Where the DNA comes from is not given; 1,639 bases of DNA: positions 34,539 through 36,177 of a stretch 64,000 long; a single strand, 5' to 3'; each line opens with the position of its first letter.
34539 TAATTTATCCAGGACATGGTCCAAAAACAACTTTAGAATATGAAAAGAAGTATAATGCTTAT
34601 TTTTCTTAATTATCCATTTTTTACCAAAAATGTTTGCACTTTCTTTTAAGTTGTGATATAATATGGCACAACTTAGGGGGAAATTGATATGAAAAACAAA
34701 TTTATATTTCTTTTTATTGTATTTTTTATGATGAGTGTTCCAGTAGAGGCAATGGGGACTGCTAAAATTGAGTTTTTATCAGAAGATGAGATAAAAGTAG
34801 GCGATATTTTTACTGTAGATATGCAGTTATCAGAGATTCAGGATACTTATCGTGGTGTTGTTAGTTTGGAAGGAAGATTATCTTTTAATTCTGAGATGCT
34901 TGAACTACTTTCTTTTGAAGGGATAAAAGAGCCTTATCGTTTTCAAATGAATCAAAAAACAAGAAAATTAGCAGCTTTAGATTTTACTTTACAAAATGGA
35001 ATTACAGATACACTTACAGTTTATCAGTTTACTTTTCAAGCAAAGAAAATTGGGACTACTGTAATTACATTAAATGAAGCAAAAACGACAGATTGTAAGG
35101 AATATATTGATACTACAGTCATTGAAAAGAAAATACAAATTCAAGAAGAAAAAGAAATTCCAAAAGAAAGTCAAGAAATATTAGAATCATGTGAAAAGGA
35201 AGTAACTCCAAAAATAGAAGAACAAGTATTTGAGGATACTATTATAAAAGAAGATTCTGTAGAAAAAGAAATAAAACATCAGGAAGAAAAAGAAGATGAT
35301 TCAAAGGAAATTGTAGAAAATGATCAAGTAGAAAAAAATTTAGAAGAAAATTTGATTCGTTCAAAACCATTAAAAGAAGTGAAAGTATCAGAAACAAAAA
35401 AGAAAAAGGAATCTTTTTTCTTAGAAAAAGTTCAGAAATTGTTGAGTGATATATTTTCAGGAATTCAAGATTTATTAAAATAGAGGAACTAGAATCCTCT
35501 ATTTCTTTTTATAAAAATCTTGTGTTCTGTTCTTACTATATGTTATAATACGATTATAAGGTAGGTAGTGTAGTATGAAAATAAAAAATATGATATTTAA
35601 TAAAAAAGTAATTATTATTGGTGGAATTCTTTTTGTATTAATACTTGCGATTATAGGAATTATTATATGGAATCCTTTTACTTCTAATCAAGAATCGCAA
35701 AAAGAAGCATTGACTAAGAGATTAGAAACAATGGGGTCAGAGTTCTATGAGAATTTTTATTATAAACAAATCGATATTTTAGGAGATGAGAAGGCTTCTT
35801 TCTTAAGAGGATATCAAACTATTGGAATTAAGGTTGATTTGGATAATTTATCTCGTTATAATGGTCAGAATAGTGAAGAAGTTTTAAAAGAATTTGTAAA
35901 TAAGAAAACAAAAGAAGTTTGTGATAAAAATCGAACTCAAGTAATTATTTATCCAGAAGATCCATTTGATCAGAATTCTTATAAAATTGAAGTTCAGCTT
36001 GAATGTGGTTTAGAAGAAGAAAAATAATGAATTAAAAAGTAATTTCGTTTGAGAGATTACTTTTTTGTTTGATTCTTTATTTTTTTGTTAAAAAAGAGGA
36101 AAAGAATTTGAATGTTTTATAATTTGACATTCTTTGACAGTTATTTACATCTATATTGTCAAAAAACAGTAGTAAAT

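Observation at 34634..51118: Non-cellulosomal cohesin-dockerin cell-surface assembly locus with embedded sortase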

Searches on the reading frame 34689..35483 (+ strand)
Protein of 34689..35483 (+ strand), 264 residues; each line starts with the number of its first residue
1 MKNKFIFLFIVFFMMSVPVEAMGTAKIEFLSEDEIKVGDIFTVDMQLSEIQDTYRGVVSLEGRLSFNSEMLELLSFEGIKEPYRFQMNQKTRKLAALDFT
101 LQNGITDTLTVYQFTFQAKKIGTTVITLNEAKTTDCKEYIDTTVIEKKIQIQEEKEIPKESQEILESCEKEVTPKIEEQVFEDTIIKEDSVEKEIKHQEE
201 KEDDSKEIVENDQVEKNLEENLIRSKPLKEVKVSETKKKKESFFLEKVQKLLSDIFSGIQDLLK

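Call 4: search_protein_families(library=pfam, proteins=[window:34689-35483:+], max_evalue=0.1)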
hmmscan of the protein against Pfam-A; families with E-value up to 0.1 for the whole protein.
window:34689-35483:+ (264 aa): 1 family
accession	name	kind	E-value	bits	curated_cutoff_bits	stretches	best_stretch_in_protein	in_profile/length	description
PF00425.24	Chorismate_bind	-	0.037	14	27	1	161-256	70-159/257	chorismate binding enzyme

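Call 5: search_protein_families(library=ncbifam, proteins=[window:34689-35483:+], max_evalue=0.01)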
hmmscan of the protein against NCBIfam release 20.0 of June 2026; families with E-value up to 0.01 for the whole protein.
window:34689-35483:+ (264 aa): 0 families

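Call 31: list_cluster_members(proteins=[window:34689-35480:+, window:35575-36024:+, window:36112-41277:+, window:41295-43487:+, window:43508-44398:+, window:44756-45583:+, window:45590-46306:+, window:46396-49614:+, window:49619-50410:+, window:50549-51115:+])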
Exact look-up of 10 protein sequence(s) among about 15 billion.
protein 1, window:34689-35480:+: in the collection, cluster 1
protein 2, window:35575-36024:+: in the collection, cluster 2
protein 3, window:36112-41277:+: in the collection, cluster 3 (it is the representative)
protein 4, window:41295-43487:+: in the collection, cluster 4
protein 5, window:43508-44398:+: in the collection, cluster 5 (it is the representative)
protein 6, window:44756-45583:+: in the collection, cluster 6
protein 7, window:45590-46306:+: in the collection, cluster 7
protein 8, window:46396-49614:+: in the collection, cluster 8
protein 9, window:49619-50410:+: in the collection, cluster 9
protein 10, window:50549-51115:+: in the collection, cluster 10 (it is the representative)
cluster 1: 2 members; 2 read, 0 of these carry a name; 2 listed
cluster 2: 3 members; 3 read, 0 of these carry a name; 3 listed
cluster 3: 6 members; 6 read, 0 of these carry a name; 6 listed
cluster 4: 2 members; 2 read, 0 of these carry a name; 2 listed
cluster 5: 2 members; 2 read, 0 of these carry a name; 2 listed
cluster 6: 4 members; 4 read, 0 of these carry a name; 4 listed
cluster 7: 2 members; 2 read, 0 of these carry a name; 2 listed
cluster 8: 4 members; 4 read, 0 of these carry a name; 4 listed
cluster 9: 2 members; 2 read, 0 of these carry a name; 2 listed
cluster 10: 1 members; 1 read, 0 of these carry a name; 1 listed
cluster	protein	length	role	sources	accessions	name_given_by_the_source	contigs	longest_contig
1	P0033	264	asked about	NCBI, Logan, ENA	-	-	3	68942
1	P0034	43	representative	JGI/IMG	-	-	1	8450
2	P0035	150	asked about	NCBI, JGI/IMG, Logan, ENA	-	-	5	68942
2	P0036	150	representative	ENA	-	-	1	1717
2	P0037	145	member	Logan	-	-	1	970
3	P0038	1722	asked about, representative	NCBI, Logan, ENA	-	-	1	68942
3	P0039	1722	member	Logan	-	-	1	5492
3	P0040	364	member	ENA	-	-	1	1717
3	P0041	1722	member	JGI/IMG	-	-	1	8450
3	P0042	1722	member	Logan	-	-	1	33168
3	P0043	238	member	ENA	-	-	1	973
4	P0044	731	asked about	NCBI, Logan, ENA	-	-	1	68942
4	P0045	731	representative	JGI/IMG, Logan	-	-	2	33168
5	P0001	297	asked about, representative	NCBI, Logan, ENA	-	-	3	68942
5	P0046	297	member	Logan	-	-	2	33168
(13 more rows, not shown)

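Call 87: search_protein_families(library=padloc, proteins=[window:34689-35483:+], max_evalue=0.001)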
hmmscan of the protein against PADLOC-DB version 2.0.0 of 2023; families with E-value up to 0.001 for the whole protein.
window:34689-35483:+ (264 aa): 0 families

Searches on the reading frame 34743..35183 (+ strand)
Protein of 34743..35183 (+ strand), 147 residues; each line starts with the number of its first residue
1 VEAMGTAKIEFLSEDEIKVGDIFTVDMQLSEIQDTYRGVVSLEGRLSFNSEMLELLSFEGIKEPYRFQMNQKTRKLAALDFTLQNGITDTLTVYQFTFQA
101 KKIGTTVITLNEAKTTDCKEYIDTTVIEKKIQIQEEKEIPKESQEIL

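Call 7: search_solved_structures(query=A1, max_evalue=1, show_alignments=1)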
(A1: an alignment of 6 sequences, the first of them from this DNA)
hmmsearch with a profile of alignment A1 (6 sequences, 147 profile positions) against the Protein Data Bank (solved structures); distinct sequences matched with E-value up to 1: 16.
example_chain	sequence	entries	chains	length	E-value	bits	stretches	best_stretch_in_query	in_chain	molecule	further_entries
4ums_A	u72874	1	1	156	2.9e-05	27.3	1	14-109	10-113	CELLULOSOMAL ANCHORING SCAFFOLDIN B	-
4dh2_A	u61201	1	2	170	5.8e-05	26.4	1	14-100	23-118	Cellulosome anchoring protein cohesin region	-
5nrm_A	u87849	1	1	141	0.00011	25.4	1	18-106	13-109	Endoglucanase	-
5nrk_A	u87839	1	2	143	0.00011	25.4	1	18-106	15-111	Endoglucanase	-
2jh2_A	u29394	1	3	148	0.00017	24.8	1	3-126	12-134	O-GLCNACASE NAGJ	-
2w1n_A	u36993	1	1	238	0.00022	24.5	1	4-119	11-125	O-GLCNACASE NAGJ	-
2o4e_A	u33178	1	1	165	0.00024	24.4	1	3-124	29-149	O-GlcNAcase nagJ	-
2ozn_A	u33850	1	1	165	0.00028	24.1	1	3-124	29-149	O-GlcNAcase nagJ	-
2y3n_A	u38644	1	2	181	0.001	22.3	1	12-69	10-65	CELLULOSOMAL SCAFFOLDIN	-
1tyj_A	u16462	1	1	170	0.0012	22.1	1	12-69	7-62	cellulosomal scaffoldin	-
3ul4_A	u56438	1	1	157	0.0071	19.6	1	12-58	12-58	Cellulosome-anchoring protein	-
6kgc_A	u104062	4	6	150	0.0075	19.5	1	2-54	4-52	Probably cellulosomal scaffolding protein, secreted cellulose-binding and cohesin domain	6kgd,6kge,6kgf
6kg8_A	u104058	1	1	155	0.0083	19.4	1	2-54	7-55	Probably cellulosomal scaffolding protein, secreted cellulose-binding and cohesin domain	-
4uyp_A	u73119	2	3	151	0.01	19.1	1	18-110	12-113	Cellulosomal scaffoldin anchoring protein C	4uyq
5m0y_A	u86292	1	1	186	0.67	13.2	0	16-59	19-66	Cellulosome anchoring protein cohesin region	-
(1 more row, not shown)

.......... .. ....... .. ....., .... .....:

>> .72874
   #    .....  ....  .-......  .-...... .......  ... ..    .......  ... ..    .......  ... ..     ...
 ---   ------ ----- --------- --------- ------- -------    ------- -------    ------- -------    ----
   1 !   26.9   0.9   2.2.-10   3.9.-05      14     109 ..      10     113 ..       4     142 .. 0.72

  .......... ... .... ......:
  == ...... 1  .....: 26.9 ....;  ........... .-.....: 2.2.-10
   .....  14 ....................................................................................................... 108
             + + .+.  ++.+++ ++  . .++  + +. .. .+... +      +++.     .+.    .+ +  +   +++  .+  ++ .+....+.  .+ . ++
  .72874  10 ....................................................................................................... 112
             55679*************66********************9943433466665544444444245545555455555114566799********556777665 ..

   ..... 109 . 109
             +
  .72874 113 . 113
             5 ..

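Call 26: search_protein_families(library=pfam, alignment_id=A3, max_evalue=1)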
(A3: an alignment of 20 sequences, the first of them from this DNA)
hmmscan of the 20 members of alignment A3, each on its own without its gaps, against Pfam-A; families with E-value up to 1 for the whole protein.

A. member 1, seq(147 aa): 3 families
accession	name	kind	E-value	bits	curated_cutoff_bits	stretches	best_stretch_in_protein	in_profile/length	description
PF00963.24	Cohesin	-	6.9e-06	26.7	24.1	1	15-133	9-139/139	Cohesin domain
PF13584.12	BatD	-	0.03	15.4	24.1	1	13-111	4-74/92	BatD DUF11 like domain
PF16734.10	Pilin_GH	-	0.076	13.9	28.9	1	71-131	24-80/114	Type IV pilin-like G and H, putative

B. families by the number of members that match (of 20 scanned): 16 families
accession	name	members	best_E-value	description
PF00963.24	Cohesin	17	9.4e-13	Cohesin domain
PF09394.16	Inhibitor_I42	4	0.012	Chagasin family peptidase inhibitor I42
PF13584.12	BatD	3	0.00027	BatD DUF11 like domain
PF00635.32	Motile_Sperm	2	0.015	MSP (Major sperm protein) domain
PF24108.1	DUF7383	1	0.011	Family of unknown function (DUF7383)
PF01103.29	Omp85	1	0.019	Omp85 superfamily domain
PF05373.16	Pro_3_hydrox_C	1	0.033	L-proline 3-hydroxylase, C-terminal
PF06523.16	DUF1106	1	0.036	Protein of unknown function (DUF1106)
PF22356.1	MACPF_b-prism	1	0.05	MACPF/perforin-like, beta-prism domain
PF02362.26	B3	1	0.054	B3 DNA binding domain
PF17957.7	Big_7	1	0.055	Bacterial Ig domain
PF20676.3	Herpes_gp350_B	1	0.067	Herpesvirus envelope glycoprotein gp350, N-terminal B domain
PF16734.10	Pilin_GH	1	0.076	Type IV pilin-like G and H, putative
PF09870.14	DUF2097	1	0.084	Uncharacterized protein conserved in archaea (DUF2097)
PF07202.18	Tcp10_C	1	0.14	T-complex protein 10 C-terminus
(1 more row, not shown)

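Call 27: search_solved_structures(query=A3, max_evalue=0.01)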
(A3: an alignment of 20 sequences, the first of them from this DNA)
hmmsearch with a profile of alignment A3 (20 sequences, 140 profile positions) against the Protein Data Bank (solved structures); distinct sequences matched with E-value up to 0.01: 27.
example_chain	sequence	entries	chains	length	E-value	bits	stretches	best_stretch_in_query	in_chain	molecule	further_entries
2jh2_A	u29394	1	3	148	3.5e-09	40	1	4-137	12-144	O-GLCNACASE NAGJ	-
2o4e_A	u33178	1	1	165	5.1e-09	39.5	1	4-137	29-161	O-GlcNAcase nagJ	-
3l8q_A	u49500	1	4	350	5.1e-09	39.5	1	15-116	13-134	Cellulosomal scaffoldin adaptor protein B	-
2ozn_A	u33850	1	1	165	5.2e-09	39.5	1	4-137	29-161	O-GlcNAcase nagJ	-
2w1n_A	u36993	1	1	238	2.7e-08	37.2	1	4-137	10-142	O-GLCNACASE NAGJ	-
4ums_A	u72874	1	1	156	2e-07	34.3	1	14-121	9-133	CELLULOSOMAL ANCHORING SCAFFOLDIN B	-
1g1k_A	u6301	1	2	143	2.5e-07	34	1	10-137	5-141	SCAFFOLDING PROTEIN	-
2vn5_A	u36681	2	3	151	4.4e-07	33.2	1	10-136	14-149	SCAFFOLDING PROTEIN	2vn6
5nrk_A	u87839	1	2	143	1.3e-06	31.7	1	19-107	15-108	Endoglucanase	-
5nrm_A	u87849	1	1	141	1.4e-06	31.6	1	19-107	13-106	Endoglucanase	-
3ul4_A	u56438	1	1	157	1.5e-06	31.5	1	4-137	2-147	Cellulosome-anchoring protein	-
1qzn_A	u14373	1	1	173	3.2e-06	30.4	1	14-116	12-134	cellulosomal scaffoldin adaptor protein B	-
3f2l_A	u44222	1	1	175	3.8e-06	30.2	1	15-116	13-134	Cellulosomal scaffoldin adaptor protein B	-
1zv9_A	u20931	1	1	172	3.8e-06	30.2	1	15-116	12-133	Cellulosomal scaffoldin adaptor protein B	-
3bwz_A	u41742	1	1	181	4.3e-06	30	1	15-116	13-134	Cellulosomal scaffoldin adaptor protein B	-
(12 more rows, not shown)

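Call 28: search_protein_families(library=pfam, proteins=[window:34743-35183:+], max_evalue=1)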
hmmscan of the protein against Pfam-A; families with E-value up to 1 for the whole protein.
seq(147 aa): 3 families
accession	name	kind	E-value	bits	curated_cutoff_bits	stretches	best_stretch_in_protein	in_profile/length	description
PF00963.24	Cohesin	-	6.9e-06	26.7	24.1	1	15-133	9-139/139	Cohesin domain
PF13584.12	BatD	-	0.03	15.4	24.1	1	13-111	4-74/92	BatD DUF11 like domain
PF16734.10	Pilin_GH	-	0.076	13.9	28.9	1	71-131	24-80/114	Type IV pilin-like G and H, putative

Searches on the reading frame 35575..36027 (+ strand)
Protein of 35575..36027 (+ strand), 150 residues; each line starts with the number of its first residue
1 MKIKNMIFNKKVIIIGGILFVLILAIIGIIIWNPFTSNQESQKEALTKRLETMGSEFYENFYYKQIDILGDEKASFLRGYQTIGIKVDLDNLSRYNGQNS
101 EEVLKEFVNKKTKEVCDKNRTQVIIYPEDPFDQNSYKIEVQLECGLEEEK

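Call 4: search_protein_families(library=pfam, proteins=[window:35575-36027:+], max_evalue=0.1)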
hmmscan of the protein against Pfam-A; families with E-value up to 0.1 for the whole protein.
window:35575-36027:+ (150 aa): 2 families
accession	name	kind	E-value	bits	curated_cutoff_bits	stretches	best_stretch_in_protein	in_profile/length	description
PF05814.16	Ac76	-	0.0094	16.4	22.5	1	6-47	15-56/83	Orf76 (Ac76)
PF04583.17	Baculo_p74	-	0.012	15.6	23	1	14-76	96-159/215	Baculoviridae p74 conserved region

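Call 5: search_protein_families(library=ncbifam, proteins=[window:35575-36027:+], max_evalue=0.01)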
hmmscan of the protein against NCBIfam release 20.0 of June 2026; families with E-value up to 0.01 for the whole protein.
window:35575-36027:+ (150 aa): 0 families

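Call 45: find_homologous_proteins(query=window:35575-36024:+, max_evalue=0.001)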
Query window:35575-36024:+ (150 aa): 25 proteins with E <= 0.001 among 146 candidates.
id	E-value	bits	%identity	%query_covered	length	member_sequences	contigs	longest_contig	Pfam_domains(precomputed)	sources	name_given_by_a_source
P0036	1.7e-91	321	99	100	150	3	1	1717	-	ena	-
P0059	4.1e-52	194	62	93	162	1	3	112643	-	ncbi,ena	-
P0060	2.6e-50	188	67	76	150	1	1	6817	-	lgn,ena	-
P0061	6.2e-49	183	64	78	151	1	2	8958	-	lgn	-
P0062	3.5e-48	181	56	95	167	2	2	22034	-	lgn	-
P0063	7.8e-47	176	62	78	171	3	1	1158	-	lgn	-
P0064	2.4e-46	175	62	77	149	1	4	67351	-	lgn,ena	-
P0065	6.7e-44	167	59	82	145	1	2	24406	-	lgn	-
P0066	9.5e-44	166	54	98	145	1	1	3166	-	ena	-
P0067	1.4e-42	163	59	77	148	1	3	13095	-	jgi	-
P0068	1.5e-42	163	55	78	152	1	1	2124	-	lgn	-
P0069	1.9e-42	162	53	98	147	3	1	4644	-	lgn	-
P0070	8.4e-41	157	58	76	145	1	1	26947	-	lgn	-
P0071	1.8e-40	156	50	99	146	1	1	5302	-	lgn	-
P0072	4.6e-39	151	52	99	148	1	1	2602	-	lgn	-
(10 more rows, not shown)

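Call 52: predict_structure(alignment_id=A6)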
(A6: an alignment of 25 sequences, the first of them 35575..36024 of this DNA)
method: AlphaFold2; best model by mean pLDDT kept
length: 150 residues; sequences in the alignment: 25
mean_pLDDT: 85.7   pTM: 0.69
mean pLDDT of the five models: 85.7, 85.2, 84.2, 83.2, 83.1
residues with pLDDT >= 90: 94; 70-90: 27; 50-70: 25; < 50: 4
segments of 3 or more residues with pLDDT < 50: none
pLDDT, mean of each block of 10 residues (from residue 1): 51 70 76 59 93 97 96 97 97 90 93 93 98 97 78
secondary structure, 60 per line:
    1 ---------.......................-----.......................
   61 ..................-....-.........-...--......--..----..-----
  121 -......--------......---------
elements in order: H10-32 H38-78 H80-83 E85-88 H89-93 H100-105 E122-127 E136-141

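Call 87: search_protein_families(library=padloc, proteins=[window:35575-36027:+], max_evalue=0.001)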
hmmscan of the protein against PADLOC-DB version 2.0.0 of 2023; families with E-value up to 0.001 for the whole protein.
window:35575-36027:+ (150 aa): 0 families

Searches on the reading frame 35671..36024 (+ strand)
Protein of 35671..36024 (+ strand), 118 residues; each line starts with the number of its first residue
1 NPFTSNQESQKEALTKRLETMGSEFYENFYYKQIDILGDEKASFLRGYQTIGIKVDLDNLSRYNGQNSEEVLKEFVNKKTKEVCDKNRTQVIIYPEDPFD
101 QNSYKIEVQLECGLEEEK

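Call 28: search_protein_families(library=pfam, proteins=[window:35671-36024:+], max_evalue=1)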
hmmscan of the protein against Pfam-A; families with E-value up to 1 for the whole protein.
seq(118 aa): 1 family
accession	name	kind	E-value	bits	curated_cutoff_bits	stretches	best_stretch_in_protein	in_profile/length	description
PF14954.12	LIX1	-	0.093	12.5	27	1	61-113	14-66/249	Limb expression 1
